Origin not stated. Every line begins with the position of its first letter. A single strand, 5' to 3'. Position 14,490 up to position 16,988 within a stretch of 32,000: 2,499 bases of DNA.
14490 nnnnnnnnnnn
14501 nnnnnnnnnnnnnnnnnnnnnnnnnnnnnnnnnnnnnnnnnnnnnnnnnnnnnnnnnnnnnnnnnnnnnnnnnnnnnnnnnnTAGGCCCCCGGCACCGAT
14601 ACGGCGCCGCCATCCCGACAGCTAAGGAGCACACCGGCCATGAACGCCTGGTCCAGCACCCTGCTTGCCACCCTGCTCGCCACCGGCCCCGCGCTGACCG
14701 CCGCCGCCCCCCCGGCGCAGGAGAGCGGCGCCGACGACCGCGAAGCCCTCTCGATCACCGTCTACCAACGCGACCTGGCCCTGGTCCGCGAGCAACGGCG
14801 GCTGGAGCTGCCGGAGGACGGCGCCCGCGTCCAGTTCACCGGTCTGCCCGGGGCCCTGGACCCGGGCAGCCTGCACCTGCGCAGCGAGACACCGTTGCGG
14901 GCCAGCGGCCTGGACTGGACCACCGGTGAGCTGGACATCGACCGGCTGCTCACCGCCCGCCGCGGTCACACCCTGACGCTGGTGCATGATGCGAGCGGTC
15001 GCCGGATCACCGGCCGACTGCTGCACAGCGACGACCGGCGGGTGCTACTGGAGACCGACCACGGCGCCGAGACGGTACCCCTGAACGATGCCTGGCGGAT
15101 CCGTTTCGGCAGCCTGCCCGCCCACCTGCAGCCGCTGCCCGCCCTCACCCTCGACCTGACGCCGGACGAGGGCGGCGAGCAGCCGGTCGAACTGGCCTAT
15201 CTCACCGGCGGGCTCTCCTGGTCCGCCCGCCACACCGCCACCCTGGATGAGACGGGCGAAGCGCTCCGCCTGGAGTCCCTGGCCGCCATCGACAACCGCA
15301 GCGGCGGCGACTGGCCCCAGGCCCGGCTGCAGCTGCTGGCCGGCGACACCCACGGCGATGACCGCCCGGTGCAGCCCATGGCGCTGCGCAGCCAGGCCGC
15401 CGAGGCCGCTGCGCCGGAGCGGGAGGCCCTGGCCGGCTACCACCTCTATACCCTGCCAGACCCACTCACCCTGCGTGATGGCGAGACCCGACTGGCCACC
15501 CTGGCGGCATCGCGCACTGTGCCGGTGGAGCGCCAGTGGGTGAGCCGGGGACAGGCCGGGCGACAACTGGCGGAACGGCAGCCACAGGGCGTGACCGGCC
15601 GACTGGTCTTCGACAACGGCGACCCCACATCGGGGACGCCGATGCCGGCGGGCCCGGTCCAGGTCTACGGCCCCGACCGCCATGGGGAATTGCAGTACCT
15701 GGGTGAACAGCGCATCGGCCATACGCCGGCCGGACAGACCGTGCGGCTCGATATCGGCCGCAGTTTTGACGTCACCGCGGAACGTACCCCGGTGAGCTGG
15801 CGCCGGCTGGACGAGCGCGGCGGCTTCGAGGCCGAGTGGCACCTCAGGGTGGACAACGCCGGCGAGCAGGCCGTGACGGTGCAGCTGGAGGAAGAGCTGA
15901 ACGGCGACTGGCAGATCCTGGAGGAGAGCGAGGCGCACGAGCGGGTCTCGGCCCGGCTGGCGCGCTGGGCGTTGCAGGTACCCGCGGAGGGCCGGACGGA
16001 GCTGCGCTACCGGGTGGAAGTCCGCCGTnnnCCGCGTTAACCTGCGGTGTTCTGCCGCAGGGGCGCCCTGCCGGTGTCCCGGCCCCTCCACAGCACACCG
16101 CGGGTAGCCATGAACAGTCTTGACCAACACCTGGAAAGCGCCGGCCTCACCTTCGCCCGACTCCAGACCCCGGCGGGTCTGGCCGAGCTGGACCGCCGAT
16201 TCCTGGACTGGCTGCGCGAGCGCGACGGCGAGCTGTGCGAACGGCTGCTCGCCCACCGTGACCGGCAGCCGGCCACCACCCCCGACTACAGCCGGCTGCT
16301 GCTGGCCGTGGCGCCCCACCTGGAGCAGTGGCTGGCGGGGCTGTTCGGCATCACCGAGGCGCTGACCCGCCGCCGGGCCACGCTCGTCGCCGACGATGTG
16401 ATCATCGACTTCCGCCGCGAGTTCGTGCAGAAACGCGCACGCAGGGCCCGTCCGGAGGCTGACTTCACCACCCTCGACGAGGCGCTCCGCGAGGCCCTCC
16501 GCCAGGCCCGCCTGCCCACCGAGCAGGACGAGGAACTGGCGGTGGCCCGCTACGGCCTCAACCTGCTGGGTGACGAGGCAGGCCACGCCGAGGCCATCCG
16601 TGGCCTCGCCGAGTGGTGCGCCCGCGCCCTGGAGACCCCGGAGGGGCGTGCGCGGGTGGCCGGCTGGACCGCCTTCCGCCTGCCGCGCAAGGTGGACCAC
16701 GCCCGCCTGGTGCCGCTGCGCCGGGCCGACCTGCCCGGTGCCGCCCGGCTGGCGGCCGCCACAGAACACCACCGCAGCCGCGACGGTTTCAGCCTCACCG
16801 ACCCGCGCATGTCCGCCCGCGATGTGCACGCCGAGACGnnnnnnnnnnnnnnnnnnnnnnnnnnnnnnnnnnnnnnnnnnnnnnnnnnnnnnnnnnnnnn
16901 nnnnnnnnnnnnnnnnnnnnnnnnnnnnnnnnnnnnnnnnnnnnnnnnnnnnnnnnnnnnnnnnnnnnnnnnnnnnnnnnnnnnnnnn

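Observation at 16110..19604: Single-chain NfnB-like plus NfnA-like iron-sulfur flavoprotein with an unassigned 245-residue N-terminal domain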

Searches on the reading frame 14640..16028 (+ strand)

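Call 9: search_protein_families(library=pfam, proteins=[window:14640-16028:+], max_evalue=0.001)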
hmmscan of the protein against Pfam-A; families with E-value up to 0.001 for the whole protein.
window:14640-16028:+ (463 aa): 2 families
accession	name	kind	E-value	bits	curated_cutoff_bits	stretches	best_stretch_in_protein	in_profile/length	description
PF13598.12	DUF4139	-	2.5e-12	47.4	31.8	1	183-462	1-202/205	Domain of unknown function (DUF4139)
PF13600.11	DUF4140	-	4.2e-05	24.3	27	1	39-95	1-56/98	N-terminal domain of unknown function (DUF4140)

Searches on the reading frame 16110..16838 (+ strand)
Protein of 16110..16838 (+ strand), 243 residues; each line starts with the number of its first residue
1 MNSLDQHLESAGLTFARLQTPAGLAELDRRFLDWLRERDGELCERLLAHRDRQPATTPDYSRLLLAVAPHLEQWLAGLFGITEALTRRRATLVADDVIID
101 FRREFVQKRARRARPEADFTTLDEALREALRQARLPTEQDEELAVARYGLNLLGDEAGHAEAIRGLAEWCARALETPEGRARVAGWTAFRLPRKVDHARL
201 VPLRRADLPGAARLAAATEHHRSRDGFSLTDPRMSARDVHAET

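Call 44: predict_structure(alignment_id=A2)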
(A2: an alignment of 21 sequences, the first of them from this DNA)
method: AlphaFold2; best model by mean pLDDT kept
length: 243 residues; sequences in the alignment: 21
mean_pLDDT: 85.7   pTM: 0.67
mean pLDDT of the five models: 85.7, 83.2, 82.9, 81.7, 81.3
residues with pLDDT >= 90: 147; 70-90: 50; 50-70: 37; < 50: 9
segments of 3 or more residues with pLDDT < 50: 222-230
pLDDT, mean of each block of 10 residues (from residue 1): 84 93 95 98 93 77 93 93 84 85 95 96 97 90 96 97 98 97 93 64 71 68 46 61 57
secondary structure, 60 per line:
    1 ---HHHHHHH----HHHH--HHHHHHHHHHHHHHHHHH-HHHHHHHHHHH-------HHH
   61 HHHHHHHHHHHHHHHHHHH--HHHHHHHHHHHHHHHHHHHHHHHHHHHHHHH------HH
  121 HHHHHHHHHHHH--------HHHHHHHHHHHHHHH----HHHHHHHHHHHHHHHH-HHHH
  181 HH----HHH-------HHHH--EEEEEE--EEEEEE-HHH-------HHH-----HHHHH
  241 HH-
elements in order: H4-10 H15-18 H21-38 H40-50 H58-79 H82-112 H119-132 H141-155 H160-175 H177-182 H197-200 E203-208 E211-216 H236-242

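Call 45: search_protein_representatives(alignment_id=A2)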
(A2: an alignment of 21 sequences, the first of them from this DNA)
Query: 21 sequences, 244 profile positions. Proteins with E-value up to 0.001 (for the whole library): 1702; up to 1e-10: 1103; up to 1e-30: 136. The best 150 are listed.
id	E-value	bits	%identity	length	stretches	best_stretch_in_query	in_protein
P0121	5.8e-77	274.6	-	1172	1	4-243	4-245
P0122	2.3e-74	266.1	-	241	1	7-244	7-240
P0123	4.6e-73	261.9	-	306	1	10-244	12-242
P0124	1.7e-70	253.5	-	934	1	3-244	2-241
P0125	4.7e-69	248.7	-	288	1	4-244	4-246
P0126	3.9e-66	239.2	-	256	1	4-244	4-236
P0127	1.1e-65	237.7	-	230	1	4-221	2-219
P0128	6.0e-64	232.0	-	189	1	6-188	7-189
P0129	7.5e-64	231.7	-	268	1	3-244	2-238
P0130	1.7e-63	230.5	-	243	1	7-241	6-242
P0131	4.0e-60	219.5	-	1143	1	20-244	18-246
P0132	3.0e-59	216.6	-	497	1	13-238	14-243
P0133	3.9e-59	216.2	-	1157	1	6-244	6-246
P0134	1.1e-58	214.8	-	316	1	3-244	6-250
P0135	1.1e-58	214.7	-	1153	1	7-243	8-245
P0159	4.3e-43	163.7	-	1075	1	9-244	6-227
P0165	1.9e-41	158.3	-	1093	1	13-238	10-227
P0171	1.7e-39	152.0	-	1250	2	7-158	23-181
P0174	3.9e-39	150.8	-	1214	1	1-243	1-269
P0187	1.5e-37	145.5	-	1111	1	25-244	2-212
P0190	6.0e-37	143.6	-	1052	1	9-240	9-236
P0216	4.8e-34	134.1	-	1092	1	6-244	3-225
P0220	1.1e-33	133.0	-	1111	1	13-239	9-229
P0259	2.8e-30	121.8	-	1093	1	10-243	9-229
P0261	7.9e-30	120.3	-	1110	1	23-236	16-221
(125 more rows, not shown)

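Call 48: fold_search(model_id=the predicted structure, library=pdb)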
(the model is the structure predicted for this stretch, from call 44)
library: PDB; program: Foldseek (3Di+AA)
matches with E <= 10: 2; with E <= 0.001: 0
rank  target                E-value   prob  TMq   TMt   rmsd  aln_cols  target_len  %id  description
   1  9qxt_E                5.3e+00  0.02  0.15  0.08  27.7       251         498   17  E. coli JetABC dimer in the DNA boarding-holding state (released 2025-10-01)
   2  3pdy_B                9.9e+00  0.02  0.14  0.16  17.6       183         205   16  Structure of the third and fourth spectrin repeats of the plakin domain of plectin (released 2011-02-02)

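Call 68: list_cluster_members(proteins=[P0190, P0159, P0165, P0216, P0259, P0187, P0220, P0261, P0171, P0174])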
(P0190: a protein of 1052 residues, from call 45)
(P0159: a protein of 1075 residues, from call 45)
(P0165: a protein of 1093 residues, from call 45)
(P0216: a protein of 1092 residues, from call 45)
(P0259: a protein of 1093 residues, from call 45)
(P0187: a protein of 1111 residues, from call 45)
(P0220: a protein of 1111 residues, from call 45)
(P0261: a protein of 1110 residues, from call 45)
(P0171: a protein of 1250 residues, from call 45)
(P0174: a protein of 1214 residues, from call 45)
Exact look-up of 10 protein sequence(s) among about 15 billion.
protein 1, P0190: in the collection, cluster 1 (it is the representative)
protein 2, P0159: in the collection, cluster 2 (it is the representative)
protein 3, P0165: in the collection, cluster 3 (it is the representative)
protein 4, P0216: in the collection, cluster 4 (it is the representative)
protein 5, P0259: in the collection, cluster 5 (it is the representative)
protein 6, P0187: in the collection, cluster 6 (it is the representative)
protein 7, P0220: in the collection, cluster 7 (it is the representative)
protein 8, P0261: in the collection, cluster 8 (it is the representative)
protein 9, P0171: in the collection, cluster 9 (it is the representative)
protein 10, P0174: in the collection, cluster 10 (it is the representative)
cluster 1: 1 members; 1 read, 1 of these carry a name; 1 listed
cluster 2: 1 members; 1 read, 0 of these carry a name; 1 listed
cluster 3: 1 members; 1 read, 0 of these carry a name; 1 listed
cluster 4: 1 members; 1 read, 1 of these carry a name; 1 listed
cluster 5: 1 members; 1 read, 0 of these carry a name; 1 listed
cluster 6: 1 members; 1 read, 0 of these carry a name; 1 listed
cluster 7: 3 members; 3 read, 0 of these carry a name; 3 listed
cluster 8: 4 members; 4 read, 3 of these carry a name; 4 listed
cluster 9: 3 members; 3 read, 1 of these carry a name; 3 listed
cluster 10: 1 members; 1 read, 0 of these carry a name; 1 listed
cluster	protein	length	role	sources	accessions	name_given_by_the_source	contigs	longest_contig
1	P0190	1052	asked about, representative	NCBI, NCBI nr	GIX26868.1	MAG: hypothetical protein KatS3mg123_0749 [Burkholderiales bacterium]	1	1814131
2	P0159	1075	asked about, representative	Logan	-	-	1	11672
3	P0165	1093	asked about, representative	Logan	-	-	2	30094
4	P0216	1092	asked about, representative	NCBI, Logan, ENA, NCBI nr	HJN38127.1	MAG TPA: FAD-dependent oxidoreductase [Gammaproteobacteria bacterium] | FAD-dependent oxidoreductase [Gammaproteobacteria bacterium]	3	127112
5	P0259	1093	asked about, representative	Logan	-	-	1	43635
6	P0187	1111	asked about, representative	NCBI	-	-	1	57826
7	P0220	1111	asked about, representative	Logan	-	-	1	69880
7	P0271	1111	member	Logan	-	-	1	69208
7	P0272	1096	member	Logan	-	-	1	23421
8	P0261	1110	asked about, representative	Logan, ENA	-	-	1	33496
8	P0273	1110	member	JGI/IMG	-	NADPH-dependent glutamate synthase beta subunit-like oxidoreductase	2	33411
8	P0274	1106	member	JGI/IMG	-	NADPH-dependent glutamate synthase beta subunit-like oxidoreductase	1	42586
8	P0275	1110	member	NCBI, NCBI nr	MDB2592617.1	FAD-dependent oxidoreductase [Gammaproteobacteria bacterium]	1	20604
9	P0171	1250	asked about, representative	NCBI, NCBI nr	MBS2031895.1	MAG: FAD-dependent oxidoreductase [Deltaproteobacteria bacterium] | FAD-dependent oxidoreductase [Deltaproteobacteria bacterium]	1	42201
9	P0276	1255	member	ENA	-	-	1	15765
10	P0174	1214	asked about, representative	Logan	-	-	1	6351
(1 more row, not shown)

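Call 69: search_solved_structures(query=A2, max_evalue=10)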
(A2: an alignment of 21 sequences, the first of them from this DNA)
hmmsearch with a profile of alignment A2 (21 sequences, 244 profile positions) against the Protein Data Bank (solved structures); distinct sequences matched with E-value up to 10: 1.
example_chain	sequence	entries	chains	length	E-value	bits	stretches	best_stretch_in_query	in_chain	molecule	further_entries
7ny0_A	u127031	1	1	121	0.1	15.1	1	19-87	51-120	Boskar4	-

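Call 70: search_protein_families(library=pfam, alignment_id=A2, max_evalue=10)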
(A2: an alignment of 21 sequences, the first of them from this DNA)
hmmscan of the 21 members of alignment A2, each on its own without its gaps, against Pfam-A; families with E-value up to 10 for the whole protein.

A. member 1, seq(243 aa): 0 families

B. families by the number of members that match (of 21 scanned): 6 families
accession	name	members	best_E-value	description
PF19197.5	DUF5872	2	0.16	Family of unknown function (DUF5872)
PF01730.21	UreF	1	0.021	UreF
PF05524.18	PEP-utilisers_N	1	0.046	PEP-utilising enzyme, N-terminal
PF05134.19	T2SSL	1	0.16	Type II secretion system (T2SS), protein L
PF22930.1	PDXDC1-like_cen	1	0.78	PDXDC1-like central domain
PF23161.1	HTH_RNase_II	1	2.6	Double HTH domain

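Call 81: fold_search(model_id=the predicted structure, library=viral)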
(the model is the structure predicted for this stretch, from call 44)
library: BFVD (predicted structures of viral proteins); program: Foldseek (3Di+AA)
matches with E <= 10: 30; with E <= 0.001: 0
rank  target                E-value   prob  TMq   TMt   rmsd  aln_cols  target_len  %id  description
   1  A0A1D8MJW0            1.3e+00  0.06  0.15  0.12  19.8       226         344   16  Putative rep protein [uncultured virus]
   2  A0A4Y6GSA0            1.5e+00  0.08  0.15  0.23  16.0       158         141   14  Uncharacterized protein [Chrysochromulina parva virus BQ2]
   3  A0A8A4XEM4            1.9e+00  0.04  0.15  0.07  19.1       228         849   18  Nonstructural protein [Lanius cristatus ambidensovirus]
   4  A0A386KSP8            2.5e+00  0.05  0.18  0.16  18.7       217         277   20  Uncharacterized protein [Caulobacter phage Kronos]
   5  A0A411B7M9            2.6e+00  0.04  0.10  0.16  14.6       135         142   15  Terminase small subunit [Enterococcus phage EfsSzw-1]
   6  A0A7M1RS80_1          3.8e+00  0.03  0.16  0.05  18.2       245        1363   14  (no name in the UniProt tables at hand)
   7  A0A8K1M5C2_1          3.8e+00  0.02  0.14  0.04  23.1       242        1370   14  Genome polyprotein [Red panda picorna-like virus]
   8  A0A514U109            4.2e+00  0.02  0.14  0.13  18.8       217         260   15  Uncharacterized protein [Gordonia phage Phendrix]
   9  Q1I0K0                5.2e+00  0.02  0.10  0.11  15.2       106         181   12  Genome polyprotein (Fragment) [Hepacivirus hominis]
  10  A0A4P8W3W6            5.4e+00  0.04  0.15  0.10  15.3       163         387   12  (no name in the UniProt tables at hand)
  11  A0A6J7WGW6            6.4e+00  0.03  0.18  0.11  22.1       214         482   14  Uncharacterized protein [uncultured Caudovirales phage]
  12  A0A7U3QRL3            6.4e+00  0.02  0.12  0.14  12.3       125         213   12  PreC/core protein [White sucker hepatitis B virus]
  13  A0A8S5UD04            6.4e+00  0.01  0.11  0.11  23.1       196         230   10  Uncharacterized protein [Siphoviridae sp. ctgN495]
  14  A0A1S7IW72            6.7e+00  0.01  0.13  0.06  19.4       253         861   14  (no name in the UniProt tables at hand)
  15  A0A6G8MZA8            7.1e+00  0.06  0.15  0.31  13.9        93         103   15  Uncharacterized protein [Cedratvirus kamchatka]
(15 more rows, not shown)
